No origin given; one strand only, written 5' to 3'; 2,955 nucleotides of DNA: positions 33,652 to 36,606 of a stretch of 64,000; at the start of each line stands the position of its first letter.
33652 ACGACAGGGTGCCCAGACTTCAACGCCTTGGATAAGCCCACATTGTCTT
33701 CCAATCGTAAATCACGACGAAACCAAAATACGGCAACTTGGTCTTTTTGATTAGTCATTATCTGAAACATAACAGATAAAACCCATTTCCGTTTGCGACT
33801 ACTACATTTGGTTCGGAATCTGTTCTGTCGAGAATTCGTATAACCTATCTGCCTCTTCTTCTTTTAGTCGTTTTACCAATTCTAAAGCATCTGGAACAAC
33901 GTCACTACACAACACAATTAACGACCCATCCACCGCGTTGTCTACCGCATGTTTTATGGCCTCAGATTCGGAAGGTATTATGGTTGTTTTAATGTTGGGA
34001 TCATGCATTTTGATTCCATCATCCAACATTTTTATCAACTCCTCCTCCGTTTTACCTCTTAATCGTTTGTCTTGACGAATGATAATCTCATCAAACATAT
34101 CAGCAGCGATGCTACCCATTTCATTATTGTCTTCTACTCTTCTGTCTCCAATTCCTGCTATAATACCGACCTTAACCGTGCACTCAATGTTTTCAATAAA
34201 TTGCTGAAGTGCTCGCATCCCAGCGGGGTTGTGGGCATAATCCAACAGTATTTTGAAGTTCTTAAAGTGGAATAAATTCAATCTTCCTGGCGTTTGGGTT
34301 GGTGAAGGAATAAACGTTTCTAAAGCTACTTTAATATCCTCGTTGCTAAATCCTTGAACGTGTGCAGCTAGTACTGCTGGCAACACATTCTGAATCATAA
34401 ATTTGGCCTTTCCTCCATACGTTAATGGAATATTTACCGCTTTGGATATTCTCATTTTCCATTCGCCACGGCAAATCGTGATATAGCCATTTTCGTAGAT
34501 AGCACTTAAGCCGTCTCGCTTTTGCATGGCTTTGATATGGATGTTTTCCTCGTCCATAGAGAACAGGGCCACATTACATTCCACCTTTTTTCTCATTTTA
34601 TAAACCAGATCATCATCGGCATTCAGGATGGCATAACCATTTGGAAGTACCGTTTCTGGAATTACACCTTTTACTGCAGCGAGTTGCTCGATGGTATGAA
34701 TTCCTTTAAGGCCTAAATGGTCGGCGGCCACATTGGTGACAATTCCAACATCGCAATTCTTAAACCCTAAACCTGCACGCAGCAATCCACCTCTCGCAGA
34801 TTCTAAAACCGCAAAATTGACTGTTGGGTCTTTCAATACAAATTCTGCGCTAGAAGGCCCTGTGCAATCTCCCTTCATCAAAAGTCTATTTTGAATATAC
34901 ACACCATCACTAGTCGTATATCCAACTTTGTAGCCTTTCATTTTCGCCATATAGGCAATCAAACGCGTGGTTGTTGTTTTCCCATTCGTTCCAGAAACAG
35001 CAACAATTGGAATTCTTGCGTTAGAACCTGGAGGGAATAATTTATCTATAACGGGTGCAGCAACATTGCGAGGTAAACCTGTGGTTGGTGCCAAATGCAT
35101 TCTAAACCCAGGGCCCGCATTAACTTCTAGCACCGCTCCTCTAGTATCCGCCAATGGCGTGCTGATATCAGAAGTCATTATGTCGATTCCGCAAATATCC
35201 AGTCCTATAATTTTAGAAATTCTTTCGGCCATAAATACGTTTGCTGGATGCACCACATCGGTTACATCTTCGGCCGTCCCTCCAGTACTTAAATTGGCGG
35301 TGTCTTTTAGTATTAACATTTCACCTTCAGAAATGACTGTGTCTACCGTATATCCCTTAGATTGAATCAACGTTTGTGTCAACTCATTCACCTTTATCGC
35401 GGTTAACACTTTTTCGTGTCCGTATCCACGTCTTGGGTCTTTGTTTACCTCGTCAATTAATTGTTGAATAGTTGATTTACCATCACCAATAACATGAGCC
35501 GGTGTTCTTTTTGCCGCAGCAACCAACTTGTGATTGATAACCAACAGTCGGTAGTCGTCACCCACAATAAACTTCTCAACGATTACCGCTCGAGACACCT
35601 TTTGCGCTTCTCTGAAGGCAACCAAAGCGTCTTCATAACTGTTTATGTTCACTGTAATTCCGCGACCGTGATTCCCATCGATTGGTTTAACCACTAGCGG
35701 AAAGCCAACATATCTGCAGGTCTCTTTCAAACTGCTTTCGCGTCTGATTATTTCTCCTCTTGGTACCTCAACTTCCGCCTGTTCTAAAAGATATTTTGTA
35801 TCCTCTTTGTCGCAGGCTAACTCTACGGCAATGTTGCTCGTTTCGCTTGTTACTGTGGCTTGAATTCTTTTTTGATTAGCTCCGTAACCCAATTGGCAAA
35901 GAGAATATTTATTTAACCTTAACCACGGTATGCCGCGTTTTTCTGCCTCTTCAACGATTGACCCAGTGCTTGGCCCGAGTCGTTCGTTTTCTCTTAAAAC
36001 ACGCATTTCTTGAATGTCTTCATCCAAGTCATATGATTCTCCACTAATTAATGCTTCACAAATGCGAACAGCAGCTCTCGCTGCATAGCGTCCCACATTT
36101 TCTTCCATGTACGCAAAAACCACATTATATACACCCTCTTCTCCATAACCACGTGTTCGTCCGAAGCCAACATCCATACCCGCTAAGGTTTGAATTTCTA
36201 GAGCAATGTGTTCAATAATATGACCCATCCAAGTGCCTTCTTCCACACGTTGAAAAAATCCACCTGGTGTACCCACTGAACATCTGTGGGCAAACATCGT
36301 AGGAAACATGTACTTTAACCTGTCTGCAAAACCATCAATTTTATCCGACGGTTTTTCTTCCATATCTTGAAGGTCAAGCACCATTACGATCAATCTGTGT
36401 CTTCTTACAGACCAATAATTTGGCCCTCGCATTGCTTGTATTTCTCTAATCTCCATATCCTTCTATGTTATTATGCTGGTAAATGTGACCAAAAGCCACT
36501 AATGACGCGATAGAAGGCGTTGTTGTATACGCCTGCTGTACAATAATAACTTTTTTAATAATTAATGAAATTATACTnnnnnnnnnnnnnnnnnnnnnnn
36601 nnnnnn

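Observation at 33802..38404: Complete cyanophycin synthesis and degradation locus (cphA, cphB, isoaspartyl dipeptidase) in a T9SS-bearing heterotroph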

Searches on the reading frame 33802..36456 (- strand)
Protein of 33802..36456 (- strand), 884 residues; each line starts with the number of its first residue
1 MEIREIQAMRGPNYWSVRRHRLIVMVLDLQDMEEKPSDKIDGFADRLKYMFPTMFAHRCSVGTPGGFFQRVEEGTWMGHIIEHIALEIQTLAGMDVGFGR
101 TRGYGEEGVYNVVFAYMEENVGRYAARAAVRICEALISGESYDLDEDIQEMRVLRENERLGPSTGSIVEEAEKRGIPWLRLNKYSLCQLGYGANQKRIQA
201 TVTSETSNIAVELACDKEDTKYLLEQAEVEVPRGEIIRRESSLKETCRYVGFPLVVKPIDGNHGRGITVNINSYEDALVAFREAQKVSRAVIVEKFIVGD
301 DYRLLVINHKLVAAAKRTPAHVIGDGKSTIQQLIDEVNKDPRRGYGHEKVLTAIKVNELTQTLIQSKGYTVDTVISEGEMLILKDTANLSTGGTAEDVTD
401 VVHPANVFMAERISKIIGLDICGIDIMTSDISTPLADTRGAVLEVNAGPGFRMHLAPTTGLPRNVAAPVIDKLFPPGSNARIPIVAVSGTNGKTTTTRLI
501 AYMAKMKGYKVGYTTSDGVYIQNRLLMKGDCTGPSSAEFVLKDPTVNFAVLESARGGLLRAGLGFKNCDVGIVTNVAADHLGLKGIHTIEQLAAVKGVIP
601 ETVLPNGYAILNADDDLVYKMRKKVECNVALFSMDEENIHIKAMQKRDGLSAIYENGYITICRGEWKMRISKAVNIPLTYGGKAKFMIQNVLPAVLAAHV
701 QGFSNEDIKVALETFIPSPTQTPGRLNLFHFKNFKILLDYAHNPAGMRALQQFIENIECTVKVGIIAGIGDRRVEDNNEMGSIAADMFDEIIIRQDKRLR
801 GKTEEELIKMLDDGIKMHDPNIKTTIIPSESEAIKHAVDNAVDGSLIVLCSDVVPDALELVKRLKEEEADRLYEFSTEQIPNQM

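Call 3: search_protein_families(library=pfam, proteins=[window:33802-36456:-])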
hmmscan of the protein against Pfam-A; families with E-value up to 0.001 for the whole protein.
window:33802-36456:- (884 aa): 8 families
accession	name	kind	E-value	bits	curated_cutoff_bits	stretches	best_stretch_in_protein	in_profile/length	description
PF18921.5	Cyanophycin_syn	-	2.1e-46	157.1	27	1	25-137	2-114/115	Cyanophycin synthase-like N-terminal domain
PF08245.18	Mur_ligase_M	-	2.3e-22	80.4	24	1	487-697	1-199/200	Mur ligase middle domain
PF02875.26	Mur_ligase_C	-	1.3e-14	55.5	28.4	1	724-851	1-125/127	Mur ligase, glutamate ligase domain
PF08443.16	RimK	-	1.3e-13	51.4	21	1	215-318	2-106/188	RimK-like ATP-grasp domain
PF02222.28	ATP-grasp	-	9.6e-08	32.3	27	1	223-297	2-76/179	ATP-grasp domain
PF02655.19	ATP-grasp_3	-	6.8e-06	26.7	23.2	0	215-309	2-81/160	ATP-grasp domain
PF07478.18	Dala_Dala_lig_C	-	4.4e-05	23.5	24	1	240-309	25-93/204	D-ala D-ala ligase C-terminus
PF14397.11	ATPgrasp_ST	-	0.00084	19.1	31.4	0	212-287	17-96/278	Sugar-transfer associated ATP-grasp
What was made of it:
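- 33802..36456 (-): cphA: cyanophycin synthetase 1 (CphA1), 884 aa. Domains: N (Pfam Cyanophycin_syn, aa 25-137, nt 36046-36384); ATP-grasp G (about aa 159-475, nt 35032-35982); Mur-ligase-like M (Mur_ligase_M aa 487-697, nt 34366-34998; Mur_ligase_C/Mlid aa 724-851, nt 33904-34287). Pfam domains are in call 3.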

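Call 4: search_protein_families(library=ncbifam, proteins=[window:33802-36456:-])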
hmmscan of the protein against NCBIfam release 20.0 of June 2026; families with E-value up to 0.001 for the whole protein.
window:33802-36456:- (884 aa): 50 families (the best 25 are shown)
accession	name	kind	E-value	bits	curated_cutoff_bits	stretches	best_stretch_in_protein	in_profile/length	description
TIGR02068.2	cya_phycin_syn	equivalog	0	1254.2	850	1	2-864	1-861/862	cyanophycin synthetase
NF010623.0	PRK14016.1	subfamily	0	1178.5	877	1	1-869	1-868/871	cyanophycin synthetase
NF002688.0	PRK02471.1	equivalog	9.9e-62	209.3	425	1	159-475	430-753/756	bifunctional glutamate--cysteine ligase GshA/glutathione synthetase GshB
TIGR03103.1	trio_acet_GNAT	equivalog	1.3e-56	192.2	569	1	157-476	237-543/547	N-acetylglutaminylglutamine synthetase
TIGR01435.1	glu_cys_lig_rel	equivalog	9.6e-39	133.2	656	1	199-469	452-715/719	bifunctional glutamate--cysteine ligase/glutathione synthetase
NF001126.0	PRK00139.1-4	equivalog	2.4e-37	128.6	373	1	476-849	98-454/486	UDP-N-acetylmuramoyl-L-alanyl-D-glutamate--2,6-diaminopimelate ligase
TIGR01085.1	murE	subfamily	1.2e-34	120.1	257.3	1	480-849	83-443/472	UDP-N-acetylmuramyl-tripeptide synthetase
NF008896.0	PRK11929.1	equivalog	1.7e-30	105.6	1023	1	478-849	108-470/965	bifunctional UDP-N-acetylmuramoyl-L-alanyl-D-glutamate--2,6-diaminopimelate ligase MurE/UDP-N-acetylmuramoyl-tripeptide--D-alanyl-D-alanine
NF001124.0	PRK00139.1-2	equivalog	6.8e-30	104.2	476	1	462-849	92-464/500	UDP-N-acetylmuramoyl-L-alanyl-D-glutamate--2,6-diaminopimelate ligase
NF010628.0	PRK14022.1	equivalog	1.1e-26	93.6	536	1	480-851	109-454/483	UDP-N-acetylmuramoyl-L-alanyl-D-glutamate--L-lysine ligase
NF001123.0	PRK00139.1-1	equivalog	5.4e-25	88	586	1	478-849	103-461/493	UDP-N-acetylmuramoyl-L-alanyl-D-glutamate--2,6-diaminopimelate ligase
NF053645.1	pMurC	equivalog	3.3e-21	75.6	560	2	482-641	102-252/492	pseudomurein biosynthesis peptide ligase pMurC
NF053648.1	pMurE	equivalog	4.7e-21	75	600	1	485-782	101-375/464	pseudomurein biosynthesis peptide ligase pMurE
TIGR00768.1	rimK_fam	subfamily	4.6e-19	68.8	143.4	2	208-319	79-196/276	RimK family alpha-L-glutamate ligase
TIGR01143.1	murF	subfamily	1.2e-16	60.7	288.6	1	480-771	72-339/418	UDP-N-acetylmuramoyl-tripeptide--D-alanyl-D-alanine ligase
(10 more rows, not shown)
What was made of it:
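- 33802..36456 (-): TIGR02068 scores 1254.2 bits against a cut-off of 850, covering model positions 1-861 of 862 (call 4).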

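Call 5: search_solved_structures(query=window:33802-36456:-, show_alignments=2, max_evalue=1e-20)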
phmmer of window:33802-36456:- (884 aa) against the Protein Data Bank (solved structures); distinct sequences matched with E-value up to 1e-20: 9.
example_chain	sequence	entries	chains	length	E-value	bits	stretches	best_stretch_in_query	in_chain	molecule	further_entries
7lg5_A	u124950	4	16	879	9.7e-297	989.6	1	2-863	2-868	Cyanophycin synthase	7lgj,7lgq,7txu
7txv_A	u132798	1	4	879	2.3e-296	988.4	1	2-863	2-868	Cyanophycin synthase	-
7wac_A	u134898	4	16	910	4.5e-288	960.9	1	1-862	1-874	Cyanophycin synthase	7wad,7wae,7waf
7lgm_A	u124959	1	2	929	3.5e-181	607.3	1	76-860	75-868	Cyanophycin synthase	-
7lgn_A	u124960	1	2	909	6.7e-177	593.2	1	63-839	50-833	Cyanophycin synthase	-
8fxh_A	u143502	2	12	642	6e-63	216.2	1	134-521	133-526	RimK domain-containing protein ATP-grasp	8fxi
7ta5_A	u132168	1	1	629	2.8e-60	207.4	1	155-557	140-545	Glutathione synthase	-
3ln7_A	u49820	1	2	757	4.3e-38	134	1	164-475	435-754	Glutathione biosynthesis bifunctional protein gshAB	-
3ln6_A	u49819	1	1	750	2.6e-37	131.4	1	200-475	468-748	Glutathione biosynthesis bifunctional protein gshAB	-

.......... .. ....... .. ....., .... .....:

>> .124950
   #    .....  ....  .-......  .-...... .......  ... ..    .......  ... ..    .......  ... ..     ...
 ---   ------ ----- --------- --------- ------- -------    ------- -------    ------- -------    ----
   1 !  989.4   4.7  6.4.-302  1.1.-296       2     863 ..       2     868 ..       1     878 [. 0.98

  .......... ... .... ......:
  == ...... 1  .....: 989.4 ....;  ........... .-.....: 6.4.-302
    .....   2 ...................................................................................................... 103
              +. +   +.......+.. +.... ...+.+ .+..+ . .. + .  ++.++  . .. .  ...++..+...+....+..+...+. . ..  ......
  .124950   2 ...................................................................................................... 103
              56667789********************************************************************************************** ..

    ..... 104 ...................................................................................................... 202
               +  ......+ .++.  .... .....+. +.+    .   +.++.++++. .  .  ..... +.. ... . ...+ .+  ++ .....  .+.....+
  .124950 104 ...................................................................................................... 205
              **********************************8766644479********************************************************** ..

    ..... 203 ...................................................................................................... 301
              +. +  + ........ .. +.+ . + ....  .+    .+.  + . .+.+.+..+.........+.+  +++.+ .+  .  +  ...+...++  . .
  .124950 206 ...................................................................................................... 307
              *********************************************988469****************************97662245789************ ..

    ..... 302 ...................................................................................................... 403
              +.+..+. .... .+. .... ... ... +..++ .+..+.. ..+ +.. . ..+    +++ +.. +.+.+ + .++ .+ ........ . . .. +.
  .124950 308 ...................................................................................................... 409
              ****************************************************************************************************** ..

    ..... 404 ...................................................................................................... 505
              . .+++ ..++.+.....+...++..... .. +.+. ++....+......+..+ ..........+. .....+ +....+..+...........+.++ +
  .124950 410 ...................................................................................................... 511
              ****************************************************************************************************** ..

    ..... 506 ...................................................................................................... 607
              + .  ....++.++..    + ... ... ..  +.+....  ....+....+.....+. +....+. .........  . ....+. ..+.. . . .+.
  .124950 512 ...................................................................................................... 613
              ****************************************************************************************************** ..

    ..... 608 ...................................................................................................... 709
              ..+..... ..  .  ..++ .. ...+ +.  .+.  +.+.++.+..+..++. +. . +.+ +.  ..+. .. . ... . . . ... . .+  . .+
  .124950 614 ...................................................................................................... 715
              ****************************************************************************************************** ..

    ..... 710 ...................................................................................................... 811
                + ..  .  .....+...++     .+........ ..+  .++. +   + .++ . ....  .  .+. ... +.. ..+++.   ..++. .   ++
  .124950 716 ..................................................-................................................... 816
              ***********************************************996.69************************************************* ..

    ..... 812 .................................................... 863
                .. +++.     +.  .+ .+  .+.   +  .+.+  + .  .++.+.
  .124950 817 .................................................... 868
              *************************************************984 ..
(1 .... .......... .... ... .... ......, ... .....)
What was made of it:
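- On Cyanophycin synthetase 1 (CphA1): The alignment to 7lg5 covers residues 2-863 (call 5).
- On Cyanophycin synthetase 2 (CphA2, dipeptide polymerase): The solved chains 8fxh (642 aa, deposited as 'RimK domain-containing protein ATP-grasp') and 7ta5 (629 aa, deposited as 'Glutathione synthase'), which I take to be CphA2s, align only to residues 134-557 at E of about 1e-60 (call 5).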

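Call 12: find_related_loci(query=window:33802-36456:-, collection=genome_contigs, flank=8000)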
Query window:33802-36456:- (884 aa) in genome_contigs; peptide patterns used: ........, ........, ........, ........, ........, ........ (x = any residue, [..] = any of these).
600 stretches matched a pattern (row limit reached: there are more); 596 encode a relative of the query (tblastn E <= 1e-3); the best 80 are kept; 80 distinct loci.
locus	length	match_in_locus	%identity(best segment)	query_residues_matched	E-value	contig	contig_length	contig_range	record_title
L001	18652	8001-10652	91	1-884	0e+0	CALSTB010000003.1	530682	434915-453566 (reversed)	MAG: uncultured Bacteroidia bacterium isolate AE_MB266 genome assembly, contig: contig_10310_AE_MB266, whole genome shot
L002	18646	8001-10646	83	1-882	0e+0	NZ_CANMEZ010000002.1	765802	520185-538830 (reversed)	Uncultured Kordia sp. isolate 396.fasta NODE_2, whole genome shotgun sequence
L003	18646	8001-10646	83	1-882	0e+0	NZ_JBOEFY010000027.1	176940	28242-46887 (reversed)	MAG: Kordia sp. isolate PBSAbac3 PBSAc_contig_669, whole genome shotgun sequence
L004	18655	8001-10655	83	1-883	0e+0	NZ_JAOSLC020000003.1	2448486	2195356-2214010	Polaribacter ponticola strain MSW5 contig_6, whole genome shotgun sequence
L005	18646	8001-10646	83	1-882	0e+0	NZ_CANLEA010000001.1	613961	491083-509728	Uncultured Kordia sp. isolate 2-867.fasta NODE_1, whole genome shotgun sequence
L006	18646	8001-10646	82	1-882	0e+0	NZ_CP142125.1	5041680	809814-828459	Kordia algicida OT-1 chromosome, complete genome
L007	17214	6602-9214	82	1-870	0e+0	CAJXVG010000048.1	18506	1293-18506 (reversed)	MAG TPA_asm: uncultured Winogradskyella sp. isolate SRR3933287_bin.9_MetaBAT_v2.12.1_MAG genome assembly, contig: NODE_4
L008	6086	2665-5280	83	1-869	0e+0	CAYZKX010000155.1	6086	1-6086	MAG TPA_asm: uncultured Flavobacteriaceae bacterium isolate SRP114822_co5_80 genome assembly, contig: NODE_6205_length_6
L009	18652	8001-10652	82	1-882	0e+0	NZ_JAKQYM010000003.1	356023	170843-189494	Polaribacter marinus strain MSW13 NODE_3_length_356023_cov_529.737581, whole genome shotgun sequence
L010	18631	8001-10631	81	1-876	0e+0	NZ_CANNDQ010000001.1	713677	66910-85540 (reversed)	Uncultured Psychroserpens sp. isolate 14-3Z.fasta NODE_1, whole genome shotgun sequence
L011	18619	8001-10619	82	1-870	0e+0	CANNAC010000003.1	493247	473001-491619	uncultured Flavobacteriaceae bacterium isolate YR26-21-1-G.fasta genome assembly, contig: NODE_3, whole genome shotgun s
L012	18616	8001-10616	82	1-869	0e+0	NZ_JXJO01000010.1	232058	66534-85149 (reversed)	Psychroserpens damuponensis strain JCM 17632 JCM17632_S20_contig_10, whole genome shotgun sequence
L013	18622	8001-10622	82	1-871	0e+0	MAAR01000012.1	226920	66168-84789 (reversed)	Flavobacteriales bacterium 34_180_T64 BD02T64_scaffold_43, whole genome shotgun sequence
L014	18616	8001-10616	82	1-869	0e+0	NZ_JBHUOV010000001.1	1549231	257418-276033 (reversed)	Lacinutrix iliipiscaria strain KCTC 32141 platanus_K_21_77_1, whole genome shotgun sequence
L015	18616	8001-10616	82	1-869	0e+0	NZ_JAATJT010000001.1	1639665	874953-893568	Gaetbulibacter sp. S0825 Scaffold1_1, whole genome shotgun sequence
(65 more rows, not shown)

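Call 34: find_encoding_contigs(protein=window:33802-36456:-, flank=3000, max_places=4)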
Protein window:33802-36456:- (884 aa): 24 contigs read that carry it; 4 places shown.
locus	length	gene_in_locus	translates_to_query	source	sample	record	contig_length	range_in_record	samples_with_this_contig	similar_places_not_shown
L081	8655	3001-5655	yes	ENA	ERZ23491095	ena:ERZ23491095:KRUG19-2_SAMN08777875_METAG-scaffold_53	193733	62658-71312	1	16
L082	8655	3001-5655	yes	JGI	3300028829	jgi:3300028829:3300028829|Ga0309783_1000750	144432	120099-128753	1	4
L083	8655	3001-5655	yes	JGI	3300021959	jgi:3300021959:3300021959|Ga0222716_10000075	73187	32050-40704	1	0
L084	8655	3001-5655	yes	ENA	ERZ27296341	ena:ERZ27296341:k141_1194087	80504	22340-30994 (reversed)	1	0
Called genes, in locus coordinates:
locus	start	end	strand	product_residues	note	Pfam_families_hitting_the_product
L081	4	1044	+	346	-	PF01758:SBF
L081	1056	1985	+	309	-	PF01112:Asparaginase_2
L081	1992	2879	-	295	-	PF03575:Peptidase_S51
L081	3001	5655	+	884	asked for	PF18921:Cyanophycin_syn, PF02655:ATP-grasp_3 (faint), PF08443:RimK, PF02222:ATP-grasp (weak), PF08245:Mur_ligase_M, PF02875:Mur_ligase_C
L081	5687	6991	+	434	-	PF00875:DNA_photolyase, PF03441:FAD_binding_7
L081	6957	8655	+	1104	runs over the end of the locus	PF15902:Sortilin-Vps10 (weak), PF13088:BNR_2, PF15902:Sortilin-Vps10, PF20009:GEVED, PF18962:Por_Secre_tail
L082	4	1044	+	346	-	PF01758:SBF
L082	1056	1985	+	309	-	PF01112:Asparaginase_2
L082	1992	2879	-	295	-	PF03575:Peptidase_S51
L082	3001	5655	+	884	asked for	PF18921:Cyanophycin_syn, PF02655:ATP-grasp_3 (faint), PF08443:RimK, PF02222:ATP-grasp (weak), PF08245:Mur_ligase_M, PF02875:Mur_ligase_C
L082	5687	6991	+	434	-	PF00875:DNA_photolyase, PF03441:FAD_binding_7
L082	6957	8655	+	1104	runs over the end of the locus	PF15902:Sortilin-Vps10 (weak), PF13088:BNR_2, PF15902:Sortilin-Vps10, PF20009:GEVED, PF18962:Por_Secre_tail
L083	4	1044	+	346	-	PF01758:SBF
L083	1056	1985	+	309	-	PF01112:Asparaginase_2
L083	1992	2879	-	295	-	PF03575:Peptidase_S51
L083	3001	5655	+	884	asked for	PF18921:Cyanophycin_syn, PF02655:ATP-grasp_3 (faint), PF08443:RimK, PF02222:ATP-grasp (weak), PF08245:Mur_ligase_M, PF02875:Mur_ligase_C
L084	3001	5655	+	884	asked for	PF18921:Cyanophycin_syn, PF02655:ATP-grasp_3 (faint), PF08443:RimK, PF02222:ATP-grasp (weak), PF08245:Mur_ligase_M, PF02875:Mur_ligase_C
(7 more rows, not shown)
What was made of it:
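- The exact CphA protein recurs with the same neighbours on metagenome contigs in at least 51 blocks of the assembly collection (call 34).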
